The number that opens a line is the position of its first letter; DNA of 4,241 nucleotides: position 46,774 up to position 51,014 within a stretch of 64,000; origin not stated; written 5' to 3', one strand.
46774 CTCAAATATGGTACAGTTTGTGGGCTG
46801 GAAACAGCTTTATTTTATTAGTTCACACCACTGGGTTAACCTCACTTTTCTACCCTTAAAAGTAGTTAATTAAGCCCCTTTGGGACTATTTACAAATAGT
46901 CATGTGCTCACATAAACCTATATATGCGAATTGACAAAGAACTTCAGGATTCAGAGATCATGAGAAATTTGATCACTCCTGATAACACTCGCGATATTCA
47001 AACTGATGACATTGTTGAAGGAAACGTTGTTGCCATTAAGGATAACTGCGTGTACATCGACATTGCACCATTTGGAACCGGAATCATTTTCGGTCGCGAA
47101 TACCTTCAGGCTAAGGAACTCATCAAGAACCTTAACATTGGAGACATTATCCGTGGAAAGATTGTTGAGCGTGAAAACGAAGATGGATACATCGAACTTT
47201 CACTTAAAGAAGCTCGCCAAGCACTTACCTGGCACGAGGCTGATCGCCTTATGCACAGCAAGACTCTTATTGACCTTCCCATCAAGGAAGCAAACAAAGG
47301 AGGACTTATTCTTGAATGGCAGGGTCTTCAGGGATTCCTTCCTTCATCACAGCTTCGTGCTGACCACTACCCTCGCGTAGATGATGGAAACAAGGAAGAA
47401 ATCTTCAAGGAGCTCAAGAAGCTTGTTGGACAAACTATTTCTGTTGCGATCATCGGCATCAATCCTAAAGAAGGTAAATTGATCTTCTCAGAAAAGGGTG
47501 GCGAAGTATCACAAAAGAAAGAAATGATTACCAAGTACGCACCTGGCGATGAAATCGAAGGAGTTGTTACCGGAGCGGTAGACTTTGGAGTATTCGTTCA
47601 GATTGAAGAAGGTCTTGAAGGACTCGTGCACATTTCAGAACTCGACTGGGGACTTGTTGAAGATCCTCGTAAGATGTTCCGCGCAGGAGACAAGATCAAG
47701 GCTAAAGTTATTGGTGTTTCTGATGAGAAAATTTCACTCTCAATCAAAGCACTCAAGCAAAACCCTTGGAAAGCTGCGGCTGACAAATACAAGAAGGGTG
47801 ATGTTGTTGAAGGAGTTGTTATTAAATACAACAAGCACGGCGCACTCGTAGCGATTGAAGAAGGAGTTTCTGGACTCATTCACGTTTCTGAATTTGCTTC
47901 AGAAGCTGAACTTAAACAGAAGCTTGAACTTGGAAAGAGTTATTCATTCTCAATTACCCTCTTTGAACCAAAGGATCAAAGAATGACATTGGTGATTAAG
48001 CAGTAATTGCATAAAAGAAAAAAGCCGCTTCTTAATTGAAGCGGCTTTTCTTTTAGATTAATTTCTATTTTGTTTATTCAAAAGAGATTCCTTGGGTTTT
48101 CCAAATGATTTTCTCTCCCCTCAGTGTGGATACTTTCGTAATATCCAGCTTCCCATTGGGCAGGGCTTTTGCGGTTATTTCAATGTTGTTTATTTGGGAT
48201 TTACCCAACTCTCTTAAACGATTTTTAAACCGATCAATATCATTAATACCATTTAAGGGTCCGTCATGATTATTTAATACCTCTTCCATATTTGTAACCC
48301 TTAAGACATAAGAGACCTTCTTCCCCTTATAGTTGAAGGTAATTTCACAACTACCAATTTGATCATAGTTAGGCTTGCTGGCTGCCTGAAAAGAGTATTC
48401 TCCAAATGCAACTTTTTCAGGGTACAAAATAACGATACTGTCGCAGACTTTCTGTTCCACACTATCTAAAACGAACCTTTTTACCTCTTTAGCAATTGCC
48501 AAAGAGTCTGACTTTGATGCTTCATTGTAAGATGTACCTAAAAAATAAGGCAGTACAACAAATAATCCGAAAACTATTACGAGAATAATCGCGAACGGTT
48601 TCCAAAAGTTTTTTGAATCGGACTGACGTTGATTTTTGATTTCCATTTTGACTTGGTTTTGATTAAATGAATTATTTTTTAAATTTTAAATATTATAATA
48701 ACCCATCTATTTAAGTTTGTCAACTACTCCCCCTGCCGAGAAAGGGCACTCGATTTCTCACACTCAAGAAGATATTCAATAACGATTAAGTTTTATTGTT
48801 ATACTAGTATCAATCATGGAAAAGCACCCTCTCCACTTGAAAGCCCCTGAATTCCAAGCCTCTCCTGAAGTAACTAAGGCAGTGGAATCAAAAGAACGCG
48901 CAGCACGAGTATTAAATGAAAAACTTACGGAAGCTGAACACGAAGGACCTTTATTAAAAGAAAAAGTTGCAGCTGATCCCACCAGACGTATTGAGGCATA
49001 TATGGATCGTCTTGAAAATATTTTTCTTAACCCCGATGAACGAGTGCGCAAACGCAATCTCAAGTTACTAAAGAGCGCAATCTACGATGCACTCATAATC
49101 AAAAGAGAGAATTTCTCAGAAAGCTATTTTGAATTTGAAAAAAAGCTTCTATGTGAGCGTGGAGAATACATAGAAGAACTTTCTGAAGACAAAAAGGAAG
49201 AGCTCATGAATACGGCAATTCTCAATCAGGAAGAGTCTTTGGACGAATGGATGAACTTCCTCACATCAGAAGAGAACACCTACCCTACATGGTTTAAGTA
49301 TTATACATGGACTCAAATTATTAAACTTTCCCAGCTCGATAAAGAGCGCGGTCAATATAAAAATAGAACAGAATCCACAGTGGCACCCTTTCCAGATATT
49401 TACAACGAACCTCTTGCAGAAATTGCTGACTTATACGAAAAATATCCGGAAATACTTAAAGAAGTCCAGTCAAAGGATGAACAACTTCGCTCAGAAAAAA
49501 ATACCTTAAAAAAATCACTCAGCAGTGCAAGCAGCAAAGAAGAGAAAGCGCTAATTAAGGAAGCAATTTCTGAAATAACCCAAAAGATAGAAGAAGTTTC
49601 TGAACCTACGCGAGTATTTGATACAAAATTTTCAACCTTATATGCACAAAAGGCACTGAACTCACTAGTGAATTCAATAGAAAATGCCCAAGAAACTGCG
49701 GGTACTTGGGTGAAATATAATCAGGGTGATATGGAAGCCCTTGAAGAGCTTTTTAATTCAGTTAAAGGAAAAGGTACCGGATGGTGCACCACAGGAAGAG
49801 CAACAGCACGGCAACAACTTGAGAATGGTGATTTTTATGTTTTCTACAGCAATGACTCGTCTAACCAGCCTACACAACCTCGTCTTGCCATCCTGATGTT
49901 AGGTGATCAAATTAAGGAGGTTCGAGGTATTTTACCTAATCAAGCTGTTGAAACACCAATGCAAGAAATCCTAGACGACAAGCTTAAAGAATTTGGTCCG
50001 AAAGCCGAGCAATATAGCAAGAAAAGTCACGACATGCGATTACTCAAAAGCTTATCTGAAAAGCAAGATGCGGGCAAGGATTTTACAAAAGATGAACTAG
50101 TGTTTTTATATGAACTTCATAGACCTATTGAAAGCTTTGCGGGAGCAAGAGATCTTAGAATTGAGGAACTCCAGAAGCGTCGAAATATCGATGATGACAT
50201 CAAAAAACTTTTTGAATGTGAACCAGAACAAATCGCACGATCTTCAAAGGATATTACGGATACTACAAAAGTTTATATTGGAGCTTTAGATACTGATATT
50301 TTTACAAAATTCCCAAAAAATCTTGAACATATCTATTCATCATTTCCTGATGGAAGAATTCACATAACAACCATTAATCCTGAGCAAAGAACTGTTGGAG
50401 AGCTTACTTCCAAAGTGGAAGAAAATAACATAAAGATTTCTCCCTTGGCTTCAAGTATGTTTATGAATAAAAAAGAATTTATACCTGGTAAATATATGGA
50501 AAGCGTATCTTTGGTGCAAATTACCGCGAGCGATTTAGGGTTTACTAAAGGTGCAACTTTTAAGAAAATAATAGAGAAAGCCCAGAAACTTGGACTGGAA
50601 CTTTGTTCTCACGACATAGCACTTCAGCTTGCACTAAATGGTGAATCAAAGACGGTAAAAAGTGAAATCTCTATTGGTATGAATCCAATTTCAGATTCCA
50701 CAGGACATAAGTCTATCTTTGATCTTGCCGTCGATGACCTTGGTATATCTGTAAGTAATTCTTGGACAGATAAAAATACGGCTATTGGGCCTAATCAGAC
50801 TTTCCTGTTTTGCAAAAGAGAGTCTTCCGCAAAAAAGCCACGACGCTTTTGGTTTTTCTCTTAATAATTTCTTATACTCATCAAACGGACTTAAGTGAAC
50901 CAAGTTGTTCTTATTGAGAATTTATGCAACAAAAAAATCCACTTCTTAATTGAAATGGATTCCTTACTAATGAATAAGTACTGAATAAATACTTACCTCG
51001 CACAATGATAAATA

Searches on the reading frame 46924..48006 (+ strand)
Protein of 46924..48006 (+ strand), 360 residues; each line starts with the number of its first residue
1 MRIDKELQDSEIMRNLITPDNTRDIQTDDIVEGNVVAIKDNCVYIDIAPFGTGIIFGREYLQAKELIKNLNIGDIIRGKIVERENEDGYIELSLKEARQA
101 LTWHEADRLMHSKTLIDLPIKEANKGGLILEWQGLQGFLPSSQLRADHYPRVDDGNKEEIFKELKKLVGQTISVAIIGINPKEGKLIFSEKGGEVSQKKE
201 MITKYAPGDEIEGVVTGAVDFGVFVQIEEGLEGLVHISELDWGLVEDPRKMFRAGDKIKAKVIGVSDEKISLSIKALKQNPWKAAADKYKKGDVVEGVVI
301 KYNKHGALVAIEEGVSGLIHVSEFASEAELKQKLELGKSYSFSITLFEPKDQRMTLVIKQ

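Call 39: search_protein_families(library=pfam, proteins=[window:46924-48006:+], max_evalue=0.00001)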
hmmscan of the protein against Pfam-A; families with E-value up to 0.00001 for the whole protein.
window:46924-48006:+ (360 aa): 3 families
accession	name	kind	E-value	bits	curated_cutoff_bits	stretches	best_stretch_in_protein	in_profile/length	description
PF00575.29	S1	-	3.5e-39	133.5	22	2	205-275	2-74/74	S1 RNA binding domain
PF23459.1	S1_RRP5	-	3.8e-11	43.8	27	0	289-344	1-58/72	RRP5 S1 domain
PF21543.3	CvfB_2nd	-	3e-07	30.7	27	0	253-275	52-75/76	Virulence regulatory factor CvfB, second domain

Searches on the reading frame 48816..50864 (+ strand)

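Call 39: search_protein_families(library=pfam, proteins=[window:48816-50864:+], max_evalue=0.00001)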
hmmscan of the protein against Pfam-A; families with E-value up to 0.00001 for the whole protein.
window:48816-50864:+ (682 aa): 0 families

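Call 68: search_protein_families(library=pfam, proteins=[window:48816-50864:+], max_evalue=0.01)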
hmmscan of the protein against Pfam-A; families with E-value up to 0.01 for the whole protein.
window:48816-50864:+ (682 aa): 1 family
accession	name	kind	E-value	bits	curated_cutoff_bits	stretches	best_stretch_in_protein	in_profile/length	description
PF02403.27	Seryl_tRNA_N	-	0.0052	17.4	28.2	1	213-274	37-99/108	Seryl-tRNA synthetase N-terminal domain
